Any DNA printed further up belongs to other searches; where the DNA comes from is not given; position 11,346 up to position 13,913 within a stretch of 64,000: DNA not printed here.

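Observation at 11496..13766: Solitary low-GC GmrSD-like nuclease fused to an AlbA_2/Schlafen-type domain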

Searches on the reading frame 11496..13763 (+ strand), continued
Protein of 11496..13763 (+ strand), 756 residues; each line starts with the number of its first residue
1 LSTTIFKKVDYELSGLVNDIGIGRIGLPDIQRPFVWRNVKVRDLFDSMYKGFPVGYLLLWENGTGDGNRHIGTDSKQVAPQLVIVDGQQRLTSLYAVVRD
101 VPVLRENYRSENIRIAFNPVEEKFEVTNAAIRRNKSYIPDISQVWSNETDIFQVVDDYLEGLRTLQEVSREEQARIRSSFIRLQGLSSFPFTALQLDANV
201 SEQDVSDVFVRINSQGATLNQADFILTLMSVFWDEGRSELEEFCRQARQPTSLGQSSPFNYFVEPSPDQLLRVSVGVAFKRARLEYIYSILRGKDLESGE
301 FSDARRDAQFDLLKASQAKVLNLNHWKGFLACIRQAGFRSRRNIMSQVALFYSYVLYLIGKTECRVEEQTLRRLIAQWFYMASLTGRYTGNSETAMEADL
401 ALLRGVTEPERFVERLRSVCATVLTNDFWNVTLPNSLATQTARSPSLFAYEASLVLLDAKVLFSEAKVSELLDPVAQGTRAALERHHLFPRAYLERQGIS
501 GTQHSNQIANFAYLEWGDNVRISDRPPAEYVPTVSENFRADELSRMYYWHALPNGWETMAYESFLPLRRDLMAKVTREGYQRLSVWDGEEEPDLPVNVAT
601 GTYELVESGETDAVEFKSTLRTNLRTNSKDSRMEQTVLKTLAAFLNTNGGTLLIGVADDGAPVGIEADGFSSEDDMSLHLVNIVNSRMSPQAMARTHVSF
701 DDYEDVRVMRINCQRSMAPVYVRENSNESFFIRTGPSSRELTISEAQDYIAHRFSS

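Call 11: search_solved_structures(query=A1, max_evalue=10, show_alignments=2)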
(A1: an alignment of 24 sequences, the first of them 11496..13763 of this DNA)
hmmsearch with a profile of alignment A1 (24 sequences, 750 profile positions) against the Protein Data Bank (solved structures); distinct sequences matched with E-value up to 10: 33.
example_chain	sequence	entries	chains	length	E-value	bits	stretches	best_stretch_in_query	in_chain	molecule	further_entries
7p9k_A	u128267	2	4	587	7.2e-15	57.4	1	13-240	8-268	DUF262 domain-containing protein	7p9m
5yd0_A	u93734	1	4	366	0.012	16.9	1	595-668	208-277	Schlafen 8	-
7lrc_A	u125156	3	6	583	0.02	16.2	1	591-666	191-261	Schlafen family member 12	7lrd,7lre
7eg0_B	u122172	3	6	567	0.033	15.5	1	592-666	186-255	Schlafen family member 12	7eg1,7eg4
6hjp_G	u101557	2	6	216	0.048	14.9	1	378-449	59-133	Heavy chain of FISW84 Fab Fragment | Heavy chain of FISW84 Fab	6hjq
6hkg_A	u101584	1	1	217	0.049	14.9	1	378-449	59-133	FISW84 Fab Fragment Heavy Chain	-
8dz5_H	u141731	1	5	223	0.071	14.4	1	376-448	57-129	364 Fab heavy chain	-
6hkg_C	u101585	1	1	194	0.082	14.2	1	378-447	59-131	FISW84 Fab Fragment Heavy Chain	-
9j5l_E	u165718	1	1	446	0.16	13.2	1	378-449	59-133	FISW84 heavy chain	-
7oba_O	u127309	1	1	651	0.19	13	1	100-148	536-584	RNA polymerase I-specific transcription initiation factor RRN3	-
4rrp_G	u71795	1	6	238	0.41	11.9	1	379-448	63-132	Fab antibody, heavy chain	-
8jel_C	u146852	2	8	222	0.42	11.9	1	378-448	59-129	antibody heavy chain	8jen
9nyy_A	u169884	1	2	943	0.42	11.8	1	591-658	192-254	Protein SLFN14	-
8jep_A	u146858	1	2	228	0.44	11.8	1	378-448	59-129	antibody heavy chain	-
9mzv_H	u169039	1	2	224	0.46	11.7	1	375-448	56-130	anti-IL6 designed Fab heavy chain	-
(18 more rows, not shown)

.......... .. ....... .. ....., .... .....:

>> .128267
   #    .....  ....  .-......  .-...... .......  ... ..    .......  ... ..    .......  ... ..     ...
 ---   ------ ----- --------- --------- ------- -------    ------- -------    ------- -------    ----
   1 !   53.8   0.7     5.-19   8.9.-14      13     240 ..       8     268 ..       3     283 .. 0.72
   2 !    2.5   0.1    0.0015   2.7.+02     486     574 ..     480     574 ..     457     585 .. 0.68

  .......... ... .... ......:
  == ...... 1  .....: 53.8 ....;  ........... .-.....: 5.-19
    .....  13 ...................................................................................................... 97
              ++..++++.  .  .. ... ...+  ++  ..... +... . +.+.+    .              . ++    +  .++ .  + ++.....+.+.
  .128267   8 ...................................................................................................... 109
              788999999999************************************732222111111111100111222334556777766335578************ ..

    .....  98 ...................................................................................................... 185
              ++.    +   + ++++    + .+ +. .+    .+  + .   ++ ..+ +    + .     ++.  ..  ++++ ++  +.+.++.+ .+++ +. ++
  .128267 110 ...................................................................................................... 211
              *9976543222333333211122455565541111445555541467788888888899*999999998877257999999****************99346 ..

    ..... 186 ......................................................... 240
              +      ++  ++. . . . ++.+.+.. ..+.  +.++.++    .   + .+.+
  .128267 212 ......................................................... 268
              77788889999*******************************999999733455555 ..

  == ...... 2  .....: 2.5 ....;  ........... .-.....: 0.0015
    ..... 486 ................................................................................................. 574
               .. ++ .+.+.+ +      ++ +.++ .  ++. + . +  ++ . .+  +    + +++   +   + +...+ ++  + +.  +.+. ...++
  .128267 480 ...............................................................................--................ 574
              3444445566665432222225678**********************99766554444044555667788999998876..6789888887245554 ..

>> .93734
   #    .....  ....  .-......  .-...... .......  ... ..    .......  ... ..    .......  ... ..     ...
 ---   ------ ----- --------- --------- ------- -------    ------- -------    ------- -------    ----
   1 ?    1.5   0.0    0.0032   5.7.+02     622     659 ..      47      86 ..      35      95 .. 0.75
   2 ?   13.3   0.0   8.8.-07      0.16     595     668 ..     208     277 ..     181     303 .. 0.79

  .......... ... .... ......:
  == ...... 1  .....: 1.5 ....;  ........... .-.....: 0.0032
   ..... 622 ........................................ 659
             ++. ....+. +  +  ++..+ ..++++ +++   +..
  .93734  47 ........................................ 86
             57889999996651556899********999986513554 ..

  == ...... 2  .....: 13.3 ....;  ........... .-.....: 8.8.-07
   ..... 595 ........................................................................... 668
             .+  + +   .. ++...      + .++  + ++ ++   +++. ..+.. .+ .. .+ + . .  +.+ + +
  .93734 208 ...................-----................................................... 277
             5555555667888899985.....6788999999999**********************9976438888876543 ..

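Call 18: find_encoding_contigs(protein=P0003, flank=10000, max_places=3)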
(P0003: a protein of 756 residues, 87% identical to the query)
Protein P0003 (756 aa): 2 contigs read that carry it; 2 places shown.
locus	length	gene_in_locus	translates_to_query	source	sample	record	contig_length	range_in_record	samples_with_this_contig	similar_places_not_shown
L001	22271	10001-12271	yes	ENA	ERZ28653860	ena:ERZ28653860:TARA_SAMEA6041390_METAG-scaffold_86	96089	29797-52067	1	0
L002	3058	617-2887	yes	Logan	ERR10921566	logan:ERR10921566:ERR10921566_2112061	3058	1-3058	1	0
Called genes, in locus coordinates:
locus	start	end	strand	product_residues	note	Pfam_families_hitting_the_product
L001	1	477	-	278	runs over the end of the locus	PF00215:OMPdecase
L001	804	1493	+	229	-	PF17746:SfsA_N, PF03749:SfsA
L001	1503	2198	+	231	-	PF00730:HhH-GPD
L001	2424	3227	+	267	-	PF12146:Hydrolase_4, PF00561:Abhydrolase_1, PF12697:Abhydrolase_6, PF03096:Ndr (weak)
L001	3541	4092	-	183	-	PF08242:Methyltransf_12 (weak), PF13489:Methyltransf_23 (weak), PF08241:Methyltransf_11, PF13649:Methyltransf_25 (faint), PF13847:Methyltransf_31 (weak)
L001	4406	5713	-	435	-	-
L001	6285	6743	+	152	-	PF01575:MaoC_dehydratas (weak), PF13452:FAS1_DH_region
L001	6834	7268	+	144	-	PF01575:MaoC_dehydratas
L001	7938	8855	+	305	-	PF00106:adh_short, PF08659:KR, PF13561:adh_short_C2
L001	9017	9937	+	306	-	PF00106:adh_short, PF08659:KR, PF13561:adh_short_C2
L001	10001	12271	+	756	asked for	PF03235:GmrSD_N, PF04326:SLFN_AlbA_2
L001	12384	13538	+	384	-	PF00296:Bac_luciferase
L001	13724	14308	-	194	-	-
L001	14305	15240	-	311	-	PF00890:FAD_binding_2 (faint), PF01266:DAO (faint), PF01494:FAD_binding_3 (faint), PF07992:Pyr_redox_2, PF13738:Pyr_redox_3, PF00070:Pyr_redox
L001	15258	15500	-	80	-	-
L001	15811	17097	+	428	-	PF00709:Adenylsucc_synt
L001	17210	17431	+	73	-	-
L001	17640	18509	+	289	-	PF00561:Abhydrolase_1 (weak), PF12146:Hydrolase_4 (weak), PF12697:Abhydrolase_6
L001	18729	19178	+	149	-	PF01980:TrmO_N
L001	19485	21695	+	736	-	PF13328:HD_4, PF01966:HD, PF04607:RelA_SpoT, PF02824:TGS, PF19296:RelA_AH, PF28438:RelA_RIS, PF13291:ACT_4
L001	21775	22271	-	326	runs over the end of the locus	PF00478:IMPDH (faint), PF03060:NMO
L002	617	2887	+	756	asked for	PF03235:GmrSD_N, PF04326:SLFN_AlbA_2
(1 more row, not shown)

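Call 19: find_encoding_contigs(protein=P0004, flank=10000, max_places=3)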
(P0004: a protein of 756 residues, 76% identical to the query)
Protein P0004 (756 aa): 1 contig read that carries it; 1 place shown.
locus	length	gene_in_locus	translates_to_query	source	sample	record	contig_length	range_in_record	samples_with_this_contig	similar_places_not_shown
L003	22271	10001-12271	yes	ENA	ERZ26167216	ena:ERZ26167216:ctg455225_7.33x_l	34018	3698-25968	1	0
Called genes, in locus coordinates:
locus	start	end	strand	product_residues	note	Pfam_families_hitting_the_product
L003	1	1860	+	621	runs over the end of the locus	PF00009:GTP_EFTU, PF01926:MMR_HSR1 (weak), PF03144:GTP_EFTU_D2, PF25461:Beta-barrel_SelB, PF09106:WHD_2nd_SelB, PF09107:WHD_3rd_SelB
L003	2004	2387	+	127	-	PF05942:PaREP1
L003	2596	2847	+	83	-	-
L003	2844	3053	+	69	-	PF10049:DUF2283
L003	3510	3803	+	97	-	PF16277:DUF4926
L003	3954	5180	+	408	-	PF09376:NurA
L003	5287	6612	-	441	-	-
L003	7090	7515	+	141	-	PF13452:FAS1_DH_region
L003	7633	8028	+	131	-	PF01575:MaoC_dehydratas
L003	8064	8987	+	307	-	PF00106:adh_short, PF08659:KR, PF13561:adh_short_C2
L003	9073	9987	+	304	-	PF00106:adh_short, PF08659:KR, PF13561:adh_short_C2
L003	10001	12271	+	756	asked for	PF03235:GmrSD_N, PF04326:SLFN_AlbA_2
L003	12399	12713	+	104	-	-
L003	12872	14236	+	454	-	PF00083:Sugar_tr (faint), PF07690:MFS_1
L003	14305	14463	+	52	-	-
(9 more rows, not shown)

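Call 20: find_encoding_contigs(protein=P0007, flank=10000, max_places=2)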
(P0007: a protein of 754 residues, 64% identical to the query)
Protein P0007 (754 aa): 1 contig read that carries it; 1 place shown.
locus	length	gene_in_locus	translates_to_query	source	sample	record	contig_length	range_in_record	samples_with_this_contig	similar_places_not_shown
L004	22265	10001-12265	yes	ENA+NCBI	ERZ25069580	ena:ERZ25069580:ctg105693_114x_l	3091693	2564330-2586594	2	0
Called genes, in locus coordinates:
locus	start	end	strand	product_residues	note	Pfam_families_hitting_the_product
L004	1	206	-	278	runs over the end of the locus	PF00215:OMPdecase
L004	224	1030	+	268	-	PF17746:SfsA_N, PF03749:SfsA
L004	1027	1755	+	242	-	PF00730:HhH-GPD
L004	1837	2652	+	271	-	PF12146:Hydrolase_4, PF00561:Abhydrolase_1, PF12697:Abhydrolase_6, PF03096:Ndr (faint)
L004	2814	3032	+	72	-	PF09855:Zn_ribbon_13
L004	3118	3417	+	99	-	PF01541:GIY-YIG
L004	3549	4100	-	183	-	PF13489:Methyltransf_23 (weak), PF08241:Methyltransf_11, PF08242:Methyltransf_12 (weak), PF01209:Ubie_methyltran (weak), PF13847:Methyltransf_31 (weak)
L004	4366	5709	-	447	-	-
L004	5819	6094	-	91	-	-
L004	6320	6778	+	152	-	PF01575:MaoC_dehydratas, PF13452:FAS1_DH_region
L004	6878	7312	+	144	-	PF01575:MaoC_dehydratas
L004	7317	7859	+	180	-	PF05942:PaREP1 (weak)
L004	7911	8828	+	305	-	PF00106:adh_short, PF08659:KR, PF13561:adh_short_C2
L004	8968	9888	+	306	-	PF00106:adh_short, PF08659:KR, PF13561:adh_short_C2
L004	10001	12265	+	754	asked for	PF03235:GmrSD_N, PF04326:SLFN_AlbA_2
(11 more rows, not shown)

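Call 21: find_encoding_contigs(protein=P0085, flank=10000, max_places=2)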
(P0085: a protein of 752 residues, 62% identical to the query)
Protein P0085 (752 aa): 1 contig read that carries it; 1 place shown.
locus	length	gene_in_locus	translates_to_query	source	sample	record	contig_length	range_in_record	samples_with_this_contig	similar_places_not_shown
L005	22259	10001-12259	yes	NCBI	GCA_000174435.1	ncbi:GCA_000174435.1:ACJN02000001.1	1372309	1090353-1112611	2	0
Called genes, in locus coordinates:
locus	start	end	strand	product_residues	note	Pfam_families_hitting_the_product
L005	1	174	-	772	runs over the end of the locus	-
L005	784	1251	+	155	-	PF13801:Metal_resist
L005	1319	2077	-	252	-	PF12801:Fer4_5, PF00037:Fer4 (faint), PF12838:Fer4_7 (faint), PF13484:Fer4_16 (faint), PF13237:Fer4_10 (faint), PF14697:Fer4_21 (faint), PF13187:Fer4_9 (weak)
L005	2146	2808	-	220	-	PF01022:HTH_5, PF12840:HTH_20, PF25212:HVO_A0114 (weak), PF00581:Rhodanese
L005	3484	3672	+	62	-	-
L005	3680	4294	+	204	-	-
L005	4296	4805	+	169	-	PF12694:cpYpsA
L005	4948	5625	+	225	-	-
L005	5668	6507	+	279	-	PF00753:Lactamase_B, PF23023:Anti-Pycsar_Apyc1 (weak), PF12706:Lactamase_B_2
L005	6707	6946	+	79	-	PF11213:DUF3006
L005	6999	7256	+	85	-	-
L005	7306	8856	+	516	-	PF12161:HsdM_N, PF02384:N6_Mtase, PF01170:UPF0020 (weak)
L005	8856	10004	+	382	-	PF01420:Methylase_S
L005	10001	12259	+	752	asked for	PF03235:GmrSD_N, PF04326:SLFN_AlbA_2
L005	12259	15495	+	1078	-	PF04313:HSDR_N, PF04851:ResIII, PF18766:SWI2_SNF2, PF22679:T1R_D3-like, PF11867:T1RH-like_C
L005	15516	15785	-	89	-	-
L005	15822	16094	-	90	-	PF00216:Bac_DNA_binding, PF14908:HU-CCDC81_euk_1 (weak), PF18291:HU-HIG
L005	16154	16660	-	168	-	PF12694:cpYpsA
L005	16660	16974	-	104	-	-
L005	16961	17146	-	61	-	-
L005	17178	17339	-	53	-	-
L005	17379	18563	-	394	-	-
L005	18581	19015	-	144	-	-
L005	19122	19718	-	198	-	PF07963:N_methyl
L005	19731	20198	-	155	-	-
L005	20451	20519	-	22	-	-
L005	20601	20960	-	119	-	-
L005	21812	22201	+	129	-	-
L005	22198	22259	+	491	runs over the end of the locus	PF00665:rve, PF22483:Mu-transpos_C_2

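Call 22: find_encoding_contigs(protein=P0115, flank=10000, max_places=2)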
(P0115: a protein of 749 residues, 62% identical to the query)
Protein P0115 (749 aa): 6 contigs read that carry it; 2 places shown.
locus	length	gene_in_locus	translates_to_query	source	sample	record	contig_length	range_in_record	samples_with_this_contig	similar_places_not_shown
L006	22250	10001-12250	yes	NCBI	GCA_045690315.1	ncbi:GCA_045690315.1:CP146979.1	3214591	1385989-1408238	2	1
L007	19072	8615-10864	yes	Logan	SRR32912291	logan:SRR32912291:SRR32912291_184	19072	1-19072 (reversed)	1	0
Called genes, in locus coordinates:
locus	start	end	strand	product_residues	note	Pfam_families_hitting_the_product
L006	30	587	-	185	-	PF01769:MgtE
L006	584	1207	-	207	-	PF01769:MgtE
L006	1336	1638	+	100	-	PF07876:Dabb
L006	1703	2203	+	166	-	PF01243:PNPOx_N, PF12900:Pyridox_ox_2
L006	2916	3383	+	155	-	-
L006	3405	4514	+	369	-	-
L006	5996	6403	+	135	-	-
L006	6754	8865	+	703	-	PF12161:HsdM_N, PF02384:N6_Mtase, PF01170:UPF0020 (weak), PF05175:MTS (weak)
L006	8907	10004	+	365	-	PF01420:Methylase_S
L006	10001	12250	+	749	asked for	PF03235:GmrSD_N, PF04326:SLFN_AlbA_2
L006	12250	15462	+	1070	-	PF04313:HSDR_N, PF04851:ResIII, PF18766:SWI2_SNF2, PF22679:T1R_D3-like, PF11867:T1RH-like_C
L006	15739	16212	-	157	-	-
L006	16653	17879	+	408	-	-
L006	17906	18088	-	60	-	-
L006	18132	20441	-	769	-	-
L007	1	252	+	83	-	?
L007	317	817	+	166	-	PF01243:PNPOx_N, PF12900:Pyridox_ox_2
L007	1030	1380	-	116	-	-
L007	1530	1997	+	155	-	-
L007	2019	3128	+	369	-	-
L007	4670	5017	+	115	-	-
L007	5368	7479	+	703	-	PF12161:HsdM_N, PF02384:N6_Mtase, PF01170:UPF0020 (weak), PF05175:MTS (weak)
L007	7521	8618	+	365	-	PF01420:Methylase_S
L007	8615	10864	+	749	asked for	PF03235:GmrSD_N, PF04326:SLFN_AlbA_2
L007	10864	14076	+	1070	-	PF04313:HSDR_N, PF04851:ResIII, PF18766:SWI2_SNF2, PF22679:T1R_D3-like, PF11867:T1RH-like_C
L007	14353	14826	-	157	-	-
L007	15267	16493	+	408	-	-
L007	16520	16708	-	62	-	-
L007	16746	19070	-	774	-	?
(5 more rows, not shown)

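Call 25: predict_structure(alignment_id=A1)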
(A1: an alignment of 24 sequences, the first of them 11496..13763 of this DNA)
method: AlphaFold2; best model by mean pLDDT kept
length: 756 residues; sequences in the alignment: 24
mean_pLDDT: 63.5   pTM: 0.39
mean pLDDT of the five models: 63.5, 62.0, 53.7, 53.2, 52.1
residues with pLDDT >= 90: 38; 70-90: 272; 50-70: 221; < 50: 225
segments of 3 or more residues with pLDDT < 50: 1-4, 28-36, 47-80, 86-89, 105-109, 210-223, 230-294, 339-345, 424-449, 455-485, 505-509, 514-519, 586-597
pLDDT, mean of each block of 10 residues (from residue 1): 48 66 52 46 49 38 39 36 50 64 49 76 76 82 76 85 85 86 73 57 53 44 50 42 42 40 35 40 39 52 62 64 67 59 53 82 82 81 61 64 78 81 49 37 45 48 36 33 51 70 50 49 67 57 66 76 72 69 51 45 80 87 81 90 90 88 82 80 85 78 84 86 88 87 88 72
secondary structure, 60 per line:
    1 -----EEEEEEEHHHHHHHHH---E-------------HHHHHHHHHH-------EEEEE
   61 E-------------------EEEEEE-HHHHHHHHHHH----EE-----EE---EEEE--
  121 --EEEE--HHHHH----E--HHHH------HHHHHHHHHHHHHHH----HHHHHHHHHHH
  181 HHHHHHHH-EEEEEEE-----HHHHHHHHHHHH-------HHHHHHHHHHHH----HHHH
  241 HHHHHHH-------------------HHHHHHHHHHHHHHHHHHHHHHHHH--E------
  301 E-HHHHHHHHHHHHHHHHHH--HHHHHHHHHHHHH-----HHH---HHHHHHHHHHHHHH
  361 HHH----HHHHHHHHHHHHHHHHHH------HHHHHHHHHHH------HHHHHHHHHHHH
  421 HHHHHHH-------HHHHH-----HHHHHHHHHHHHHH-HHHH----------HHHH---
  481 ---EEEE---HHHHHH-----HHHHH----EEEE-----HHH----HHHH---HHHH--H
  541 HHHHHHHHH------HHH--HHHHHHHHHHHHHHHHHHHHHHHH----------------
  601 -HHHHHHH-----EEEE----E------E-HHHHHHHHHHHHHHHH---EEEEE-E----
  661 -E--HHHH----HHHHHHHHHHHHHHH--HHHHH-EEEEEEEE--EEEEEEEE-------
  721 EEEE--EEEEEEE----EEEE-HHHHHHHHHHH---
elements in order (helices of 4 or more, strands of 3 or more residues): E6-12 H13-21 H39-48 E56-61 E81-86 H88-98 E115-118 E123-126 H129-133 H141-144 H151-165 H170-188 E190-196 H202-213 H221-232 H237-247 H267-291 H303-320 H323-335 H347-363 H368-385 H392-402 H409-427 H435-439 H445-458 H460-463 H474-477 E484-487 H491-496 H502-506 E511-514 H527-530 H534-537 H540-549 H561-584 H602-608 E614-617 H631-646 E650-654 H665-668 H673-687 H690-694 E696-703 E706-713 E721-724 E727-733 E738-741 H743-753
